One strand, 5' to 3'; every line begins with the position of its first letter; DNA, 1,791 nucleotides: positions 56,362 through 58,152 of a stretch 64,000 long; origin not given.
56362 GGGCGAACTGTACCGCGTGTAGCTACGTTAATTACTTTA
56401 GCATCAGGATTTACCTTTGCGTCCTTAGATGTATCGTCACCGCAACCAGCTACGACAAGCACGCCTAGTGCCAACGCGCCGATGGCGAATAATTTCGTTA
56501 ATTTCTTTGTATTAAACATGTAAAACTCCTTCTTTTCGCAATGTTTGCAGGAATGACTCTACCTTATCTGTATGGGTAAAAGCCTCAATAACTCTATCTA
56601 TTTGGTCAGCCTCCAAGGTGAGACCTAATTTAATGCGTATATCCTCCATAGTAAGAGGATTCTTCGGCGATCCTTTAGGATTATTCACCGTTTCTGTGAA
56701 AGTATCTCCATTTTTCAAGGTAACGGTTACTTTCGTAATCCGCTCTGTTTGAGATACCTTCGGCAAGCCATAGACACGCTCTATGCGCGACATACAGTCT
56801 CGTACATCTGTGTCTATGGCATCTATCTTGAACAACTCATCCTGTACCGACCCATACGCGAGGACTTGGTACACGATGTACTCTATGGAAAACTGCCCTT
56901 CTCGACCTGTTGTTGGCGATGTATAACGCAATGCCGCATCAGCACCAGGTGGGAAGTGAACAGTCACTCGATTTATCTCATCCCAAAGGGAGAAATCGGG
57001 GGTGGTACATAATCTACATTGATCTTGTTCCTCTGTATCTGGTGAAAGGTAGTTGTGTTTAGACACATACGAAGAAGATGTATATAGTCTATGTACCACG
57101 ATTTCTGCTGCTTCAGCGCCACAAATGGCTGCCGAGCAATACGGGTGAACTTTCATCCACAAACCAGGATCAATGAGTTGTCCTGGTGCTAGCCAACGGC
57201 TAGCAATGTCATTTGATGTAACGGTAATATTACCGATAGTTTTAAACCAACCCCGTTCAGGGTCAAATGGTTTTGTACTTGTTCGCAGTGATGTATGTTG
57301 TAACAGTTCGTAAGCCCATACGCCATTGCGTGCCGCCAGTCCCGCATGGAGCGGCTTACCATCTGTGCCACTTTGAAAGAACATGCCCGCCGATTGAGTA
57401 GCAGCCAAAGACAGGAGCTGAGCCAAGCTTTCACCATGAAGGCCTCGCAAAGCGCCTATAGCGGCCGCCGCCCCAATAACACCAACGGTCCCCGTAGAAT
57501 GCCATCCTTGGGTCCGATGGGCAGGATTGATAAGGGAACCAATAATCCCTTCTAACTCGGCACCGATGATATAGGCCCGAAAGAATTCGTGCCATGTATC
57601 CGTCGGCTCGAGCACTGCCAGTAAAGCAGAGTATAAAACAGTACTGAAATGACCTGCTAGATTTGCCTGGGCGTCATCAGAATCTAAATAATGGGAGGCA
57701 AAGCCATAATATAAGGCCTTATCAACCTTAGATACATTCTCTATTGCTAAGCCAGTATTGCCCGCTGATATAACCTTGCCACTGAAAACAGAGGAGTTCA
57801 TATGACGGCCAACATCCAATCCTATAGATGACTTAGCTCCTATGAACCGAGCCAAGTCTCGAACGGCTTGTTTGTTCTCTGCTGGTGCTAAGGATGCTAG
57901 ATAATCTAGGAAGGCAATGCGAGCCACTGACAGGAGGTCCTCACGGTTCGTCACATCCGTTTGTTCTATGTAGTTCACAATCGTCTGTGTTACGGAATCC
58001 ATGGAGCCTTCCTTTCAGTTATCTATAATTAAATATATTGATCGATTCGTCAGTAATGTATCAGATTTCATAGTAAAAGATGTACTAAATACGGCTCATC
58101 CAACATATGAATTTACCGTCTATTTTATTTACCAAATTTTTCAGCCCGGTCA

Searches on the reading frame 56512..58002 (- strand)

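Call 58: search_protein_families(library=pfam, proteins=[window:56512-58002:-], max_evalue=0.00001)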
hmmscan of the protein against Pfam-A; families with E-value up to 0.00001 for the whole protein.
window:56512-58002:- (496 aa): 2 families
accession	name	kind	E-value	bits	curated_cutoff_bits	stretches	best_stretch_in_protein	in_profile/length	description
PF03972.19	MmgE_PrpD_N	-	3.3e-28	99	32.1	1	7-256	2-235/244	MmgE/PrpD N-terminal domain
PF19305.4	MmgE_PrpD_C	-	4.5e-14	53.1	32.1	1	340-459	25-148/173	MmgE/PrpD C-terminal domain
